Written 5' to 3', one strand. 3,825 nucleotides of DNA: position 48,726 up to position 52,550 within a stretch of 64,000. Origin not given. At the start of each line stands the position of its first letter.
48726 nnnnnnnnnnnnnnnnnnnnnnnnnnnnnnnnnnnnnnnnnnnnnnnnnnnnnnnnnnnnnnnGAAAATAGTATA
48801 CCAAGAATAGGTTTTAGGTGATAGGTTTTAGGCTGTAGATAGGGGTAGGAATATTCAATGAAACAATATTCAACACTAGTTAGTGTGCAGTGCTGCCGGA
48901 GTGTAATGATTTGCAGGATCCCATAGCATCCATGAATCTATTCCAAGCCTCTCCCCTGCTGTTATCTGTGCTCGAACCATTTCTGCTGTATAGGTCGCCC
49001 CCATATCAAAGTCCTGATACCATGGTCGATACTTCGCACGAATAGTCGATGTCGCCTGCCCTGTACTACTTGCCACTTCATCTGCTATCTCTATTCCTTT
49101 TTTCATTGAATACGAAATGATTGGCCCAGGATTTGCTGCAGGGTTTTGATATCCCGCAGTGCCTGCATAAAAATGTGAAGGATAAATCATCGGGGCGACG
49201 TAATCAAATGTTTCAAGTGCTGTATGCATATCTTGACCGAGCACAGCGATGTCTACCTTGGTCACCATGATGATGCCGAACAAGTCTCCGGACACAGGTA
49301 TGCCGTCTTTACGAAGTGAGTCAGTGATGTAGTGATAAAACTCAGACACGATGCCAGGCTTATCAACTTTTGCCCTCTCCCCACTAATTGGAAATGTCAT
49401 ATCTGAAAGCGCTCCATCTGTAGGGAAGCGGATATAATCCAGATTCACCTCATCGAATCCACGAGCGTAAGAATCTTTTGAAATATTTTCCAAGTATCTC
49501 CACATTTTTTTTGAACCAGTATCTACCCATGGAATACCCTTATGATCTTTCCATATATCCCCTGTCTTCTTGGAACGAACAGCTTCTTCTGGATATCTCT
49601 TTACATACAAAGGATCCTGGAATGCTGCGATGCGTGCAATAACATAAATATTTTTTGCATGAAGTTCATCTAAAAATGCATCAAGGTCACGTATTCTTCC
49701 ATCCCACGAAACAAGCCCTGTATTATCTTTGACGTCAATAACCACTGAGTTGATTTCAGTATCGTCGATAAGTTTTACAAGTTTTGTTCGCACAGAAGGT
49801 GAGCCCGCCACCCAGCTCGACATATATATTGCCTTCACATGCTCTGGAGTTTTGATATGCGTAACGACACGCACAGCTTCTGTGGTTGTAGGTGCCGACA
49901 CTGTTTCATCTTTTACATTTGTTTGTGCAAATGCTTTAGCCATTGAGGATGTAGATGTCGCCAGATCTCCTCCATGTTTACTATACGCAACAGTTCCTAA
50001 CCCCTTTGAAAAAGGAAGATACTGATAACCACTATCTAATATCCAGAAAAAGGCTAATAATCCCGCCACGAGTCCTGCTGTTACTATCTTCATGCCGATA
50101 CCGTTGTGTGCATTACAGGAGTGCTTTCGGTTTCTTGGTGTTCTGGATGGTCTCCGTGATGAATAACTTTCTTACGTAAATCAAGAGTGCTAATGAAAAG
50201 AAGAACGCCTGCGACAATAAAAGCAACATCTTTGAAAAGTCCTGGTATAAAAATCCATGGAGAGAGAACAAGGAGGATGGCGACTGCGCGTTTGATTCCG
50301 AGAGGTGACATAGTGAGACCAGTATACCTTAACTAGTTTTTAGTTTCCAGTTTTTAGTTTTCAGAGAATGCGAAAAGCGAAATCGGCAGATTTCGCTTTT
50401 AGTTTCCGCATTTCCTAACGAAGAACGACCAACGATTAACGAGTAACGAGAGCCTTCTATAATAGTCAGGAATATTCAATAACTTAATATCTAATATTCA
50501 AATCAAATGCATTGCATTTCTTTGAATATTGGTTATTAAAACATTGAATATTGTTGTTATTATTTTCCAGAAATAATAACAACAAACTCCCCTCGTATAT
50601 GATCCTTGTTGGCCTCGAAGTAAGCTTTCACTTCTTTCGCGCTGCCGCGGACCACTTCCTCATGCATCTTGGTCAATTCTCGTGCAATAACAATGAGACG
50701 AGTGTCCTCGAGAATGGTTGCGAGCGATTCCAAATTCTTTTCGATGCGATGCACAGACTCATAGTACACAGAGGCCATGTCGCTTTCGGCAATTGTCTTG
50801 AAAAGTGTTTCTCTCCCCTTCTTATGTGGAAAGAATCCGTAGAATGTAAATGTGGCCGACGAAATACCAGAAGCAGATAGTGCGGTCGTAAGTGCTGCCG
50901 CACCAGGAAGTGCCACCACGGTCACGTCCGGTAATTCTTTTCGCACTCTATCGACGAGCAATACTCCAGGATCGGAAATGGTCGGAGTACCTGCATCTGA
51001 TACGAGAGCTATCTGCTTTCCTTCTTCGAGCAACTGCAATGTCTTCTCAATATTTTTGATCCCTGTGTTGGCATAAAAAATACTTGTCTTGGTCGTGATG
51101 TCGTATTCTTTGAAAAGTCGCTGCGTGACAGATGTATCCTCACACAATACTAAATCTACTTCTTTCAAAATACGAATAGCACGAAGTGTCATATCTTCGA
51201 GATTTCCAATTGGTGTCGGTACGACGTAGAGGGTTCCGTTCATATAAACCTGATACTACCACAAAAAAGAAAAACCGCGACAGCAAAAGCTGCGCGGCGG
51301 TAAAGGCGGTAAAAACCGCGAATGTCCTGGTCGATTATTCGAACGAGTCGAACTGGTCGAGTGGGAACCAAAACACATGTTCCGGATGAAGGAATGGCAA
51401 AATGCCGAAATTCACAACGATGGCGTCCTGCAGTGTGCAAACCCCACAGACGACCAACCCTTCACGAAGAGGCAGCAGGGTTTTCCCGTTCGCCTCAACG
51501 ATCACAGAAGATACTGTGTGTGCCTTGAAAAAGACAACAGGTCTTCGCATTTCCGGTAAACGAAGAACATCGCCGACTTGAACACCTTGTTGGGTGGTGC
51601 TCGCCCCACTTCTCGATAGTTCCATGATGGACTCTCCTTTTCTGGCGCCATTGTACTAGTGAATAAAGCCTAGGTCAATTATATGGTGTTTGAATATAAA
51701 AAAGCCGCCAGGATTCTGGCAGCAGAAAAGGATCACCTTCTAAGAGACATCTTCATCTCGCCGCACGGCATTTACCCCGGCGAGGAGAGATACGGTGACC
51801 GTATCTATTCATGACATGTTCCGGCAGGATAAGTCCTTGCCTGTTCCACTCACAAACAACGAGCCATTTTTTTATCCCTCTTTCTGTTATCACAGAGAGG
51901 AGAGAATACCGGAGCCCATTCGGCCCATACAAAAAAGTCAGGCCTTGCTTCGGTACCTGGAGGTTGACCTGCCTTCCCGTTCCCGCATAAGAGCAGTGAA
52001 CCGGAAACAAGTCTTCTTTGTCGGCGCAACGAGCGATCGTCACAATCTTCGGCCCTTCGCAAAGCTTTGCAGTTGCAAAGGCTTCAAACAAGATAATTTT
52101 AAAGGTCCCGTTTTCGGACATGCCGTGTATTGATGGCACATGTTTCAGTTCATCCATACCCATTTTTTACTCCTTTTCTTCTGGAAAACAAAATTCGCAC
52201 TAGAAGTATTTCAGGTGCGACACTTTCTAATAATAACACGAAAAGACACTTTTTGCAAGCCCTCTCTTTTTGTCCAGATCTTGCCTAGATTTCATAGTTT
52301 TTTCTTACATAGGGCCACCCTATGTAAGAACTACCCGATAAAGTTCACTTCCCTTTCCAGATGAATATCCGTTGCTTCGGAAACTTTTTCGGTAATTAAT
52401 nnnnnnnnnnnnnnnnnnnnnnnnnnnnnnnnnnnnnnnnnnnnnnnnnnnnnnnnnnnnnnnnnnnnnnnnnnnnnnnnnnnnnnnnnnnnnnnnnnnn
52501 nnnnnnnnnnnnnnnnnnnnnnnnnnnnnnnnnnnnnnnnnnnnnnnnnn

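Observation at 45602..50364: Operon linking a VirD4/TraG-like coupling ATPase with a secreted lamin-tail-domain protein and a GH-like exo-enzyme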

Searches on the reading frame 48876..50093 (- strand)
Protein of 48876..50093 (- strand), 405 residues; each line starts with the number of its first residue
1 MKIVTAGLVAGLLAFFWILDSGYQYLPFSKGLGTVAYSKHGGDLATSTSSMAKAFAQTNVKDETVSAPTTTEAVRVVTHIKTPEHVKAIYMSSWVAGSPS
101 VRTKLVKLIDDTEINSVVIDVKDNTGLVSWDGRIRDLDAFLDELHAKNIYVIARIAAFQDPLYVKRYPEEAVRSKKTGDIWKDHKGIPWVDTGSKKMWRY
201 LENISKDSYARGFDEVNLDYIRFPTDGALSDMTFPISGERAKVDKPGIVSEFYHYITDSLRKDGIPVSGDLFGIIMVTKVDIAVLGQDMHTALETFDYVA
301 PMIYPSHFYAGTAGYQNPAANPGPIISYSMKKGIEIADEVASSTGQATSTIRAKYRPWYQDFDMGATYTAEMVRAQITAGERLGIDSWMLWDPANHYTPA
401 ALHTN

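Call 3: search_protein_families(library=pfam, proteins=[window:48876-50093:-], max_evalue=0.1)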
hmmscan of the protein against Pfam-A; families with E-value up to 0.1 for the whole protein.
window:48876-50093:- (405 aa): 3 families
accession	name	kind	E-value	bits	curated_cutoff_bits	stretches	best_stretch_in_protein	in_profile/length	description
PF13200.12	DUF4015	-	8.4e-80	268.6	27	1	88-397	1-313/313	Putative glycosyl hydrolase domain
PF03537.19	Glyco_hydro_114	-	0.013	15.2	27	1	122-221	25-115/231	Glycoside-hydrolase family GH114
PF19427.5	Insc_C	-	0.063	12.2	27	1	61-117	206-262/453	Protein inscuteable C-terminal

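Call 4: search_protein_families(library=ncbifam, proteins=[window:48876-50093:-], max_evalue=0.1)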
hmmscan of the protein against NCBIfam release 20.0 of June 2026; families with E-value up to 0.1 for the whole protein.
window:48876-50093:- (405 aa): 0 families

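Call 24: search_solved_structures(query=window:48876-50093:-, max_evalue=1, show_alignments=1)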
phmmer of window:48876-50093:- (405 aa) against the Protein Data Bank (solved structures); distinct sequences matched with E-value up to 1: 2.
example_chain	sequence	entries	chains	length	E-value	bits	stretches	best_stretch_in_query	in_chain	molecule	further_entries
4s1a_A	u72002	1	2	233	5.6e-44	153.8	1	88-311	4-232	Uncharacterized protein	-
6rwk_X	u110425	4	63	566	0.26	13.3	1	177-244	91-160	Outer membrane protein MxiD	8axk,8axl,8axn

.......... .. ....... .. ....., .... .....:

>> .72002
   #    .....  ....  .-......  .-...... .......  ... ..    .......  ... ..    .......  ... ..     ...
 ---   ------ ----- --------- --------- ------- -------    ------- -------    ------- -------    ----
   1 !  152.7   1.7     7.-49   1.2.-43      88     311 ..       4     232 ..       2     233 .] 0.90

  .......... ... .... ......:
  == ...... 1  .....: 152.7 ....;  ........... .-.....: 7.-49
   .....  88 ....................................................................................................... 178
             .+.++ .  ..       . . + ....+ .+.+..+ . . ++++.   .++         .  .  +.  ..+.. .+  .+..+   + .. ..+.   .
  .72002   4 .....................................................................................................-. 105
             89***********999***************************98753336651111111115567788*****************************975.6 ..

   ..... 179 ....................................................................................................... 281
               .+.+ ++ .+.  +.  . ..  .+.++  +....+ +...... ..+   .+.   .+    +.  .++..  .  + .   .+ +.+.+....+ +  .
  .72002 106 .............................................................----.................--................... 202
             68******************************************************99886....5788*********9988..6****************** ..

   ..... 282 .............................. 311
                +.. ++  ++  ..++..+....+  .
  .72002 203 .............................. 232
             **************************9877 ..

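Call 82: search_protein_families(library=padloc, proteins=[window:48876-50093:-], max_evalue=0.01)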
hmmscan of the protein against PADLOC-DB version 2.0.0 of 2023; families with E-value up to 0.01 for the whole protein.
window:48876-50093:- (405 aa): 0 families

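Call 83: search_protein_families(library=phrogs, proteins=[window:48876-50093:-], max_evalue=0.001)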
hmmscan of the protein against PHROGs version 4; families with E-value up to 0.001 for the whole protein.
window:48876-50093:- (405 aa): 1 family
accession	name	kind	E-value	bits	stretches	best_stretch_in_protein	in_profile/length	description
phrog_1818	-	unknown function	0.0009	20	0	57-152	26-116/161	-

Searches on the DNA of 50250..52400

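Call 73: search_rna_families(source=window, start=50250, end=52400, threshold=evalue, max_evalue=1)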
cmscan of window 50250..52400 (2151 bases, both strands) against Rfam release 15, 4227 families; matches with E-value up to 1: 3.
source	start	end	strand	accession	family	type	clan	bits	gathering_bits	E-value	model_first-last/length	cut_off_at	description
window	50469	50554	-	RF03818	MIR7994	Gene; miRNA;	-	23.9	100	0.13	1-90/90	no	MIR7994 microRNA precursor family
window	50469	50556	+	RF03818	MIR7994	Gene; miRNA;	-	22.4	100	0.33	1-90/90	no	MIR7994 microRNA precursor family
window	50476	50547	-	RF03802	MIR5649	Gene; miRNA;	-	21.5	100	0.44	1-101/101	no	MIR5649 microRNA precursor family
